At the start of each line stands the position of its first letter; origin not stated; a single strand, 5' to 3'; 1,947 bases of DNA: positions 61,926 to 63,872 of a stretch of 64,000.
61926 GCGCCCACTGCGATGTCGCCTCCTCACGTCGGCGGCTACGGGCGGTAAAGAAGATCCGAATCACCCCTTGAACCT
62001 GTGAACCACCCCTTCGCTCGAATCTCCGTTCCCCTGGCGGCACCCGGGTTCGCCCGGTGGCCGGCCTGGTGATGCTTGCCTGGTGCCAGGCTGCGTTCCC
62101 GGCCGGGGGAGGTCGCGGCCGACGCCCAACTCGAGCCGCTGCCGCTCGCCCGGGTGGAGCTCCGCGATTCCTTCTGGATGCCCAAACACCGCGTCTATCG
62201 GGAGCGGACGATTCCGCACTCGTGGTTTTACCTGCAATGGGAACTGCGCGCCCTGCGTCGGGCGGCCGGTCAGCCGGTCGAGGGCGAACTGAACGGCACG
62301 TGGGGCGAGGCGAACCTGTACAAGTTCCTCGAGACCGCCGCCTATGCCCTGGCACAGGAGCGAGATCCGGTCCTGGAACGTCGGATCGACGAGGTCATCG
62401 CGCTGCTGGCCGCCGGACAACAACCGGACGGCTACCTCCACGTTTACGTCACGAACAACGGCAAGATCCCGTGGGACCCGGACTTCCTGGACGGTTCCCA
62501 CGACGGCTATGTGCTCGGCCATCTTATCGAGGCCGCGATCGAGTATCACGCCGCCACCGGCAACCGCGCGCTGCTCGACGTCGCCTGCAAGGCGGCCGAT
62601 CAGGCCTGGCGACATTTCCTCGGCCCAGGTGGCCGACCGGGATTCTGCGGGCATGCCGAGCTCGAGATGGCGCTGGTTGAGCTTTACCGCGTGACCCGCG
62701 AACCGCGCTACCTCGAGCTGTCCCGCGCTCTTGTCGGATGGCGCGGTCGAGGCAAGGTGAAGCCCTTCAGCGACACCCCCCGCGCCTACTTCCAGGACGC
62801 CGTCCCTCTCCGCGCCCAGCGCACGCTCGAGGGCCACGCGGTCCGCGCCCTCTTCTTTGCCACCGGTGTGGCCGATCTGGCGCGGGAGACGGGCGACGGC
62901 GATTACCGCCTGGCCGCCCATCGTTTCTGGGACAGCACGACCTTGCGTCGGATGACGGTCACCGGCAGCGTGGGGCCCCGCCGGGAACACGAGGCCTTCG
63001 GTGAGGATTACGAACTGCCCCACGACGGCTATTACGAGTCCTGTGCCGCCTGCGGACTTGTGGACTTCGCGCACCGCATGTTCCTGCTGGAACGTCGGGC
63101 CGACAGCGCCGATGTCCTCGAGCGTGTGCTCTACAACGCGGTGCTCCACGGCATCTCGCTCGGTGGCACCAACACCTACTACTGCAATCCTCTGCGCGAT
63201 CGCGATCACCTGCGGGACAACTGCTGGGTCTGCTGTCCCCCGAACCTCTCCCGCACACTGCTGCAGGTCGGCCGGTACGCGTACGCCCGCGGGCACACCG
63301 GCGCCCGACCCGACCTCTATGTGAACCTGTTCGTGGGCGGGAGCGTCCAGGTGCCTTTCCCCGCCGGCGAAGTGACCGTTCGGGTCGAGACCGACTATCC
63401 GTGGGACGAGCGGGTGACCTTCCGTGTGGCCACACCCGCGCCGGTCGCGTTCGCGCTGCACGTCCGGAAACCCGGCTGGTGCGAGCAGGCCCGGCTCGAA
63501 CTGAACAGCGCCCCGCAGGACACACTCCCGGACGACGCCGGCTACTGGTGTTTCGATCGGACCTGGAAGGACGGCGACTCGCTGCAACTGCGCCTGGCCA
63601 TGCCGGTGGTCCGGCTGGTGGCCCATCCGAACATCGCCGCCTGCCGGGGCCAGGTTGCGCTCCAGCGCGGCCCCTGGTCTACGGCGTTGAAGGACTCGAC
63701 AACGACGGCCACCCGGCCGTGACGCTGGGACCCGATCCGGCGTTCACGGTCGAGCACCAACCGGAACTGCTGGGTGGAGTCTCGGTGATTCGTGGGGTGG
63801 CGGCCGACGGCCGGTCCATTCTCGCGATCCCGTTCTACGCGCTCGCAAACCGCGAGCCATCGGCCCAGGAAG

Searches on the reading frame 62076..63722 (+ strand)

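Call 34: search_protein_families(library=pfam, proteins=[window:62076-63722:+], max_evalue=0.001)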
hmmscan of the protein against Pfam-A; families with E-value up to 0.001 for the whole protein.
window:62076-63722:+ (548 aa): 2 families
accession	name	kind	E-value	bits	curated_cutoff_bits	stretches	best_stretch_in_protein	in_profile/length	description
PF07944.18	Beta-AFase-like_GH127_cat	-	4.6e-81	273.2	24.9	1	27-399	2-375/376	Beta-L-arabinofuranosidase, GH127 catalytic domain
PF20736.2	Glyco_hydro127M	-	4.6e-21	75.2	24.2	1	414-509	2-95/95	Beta-L-arabinofuranosidase, GH127 middle domain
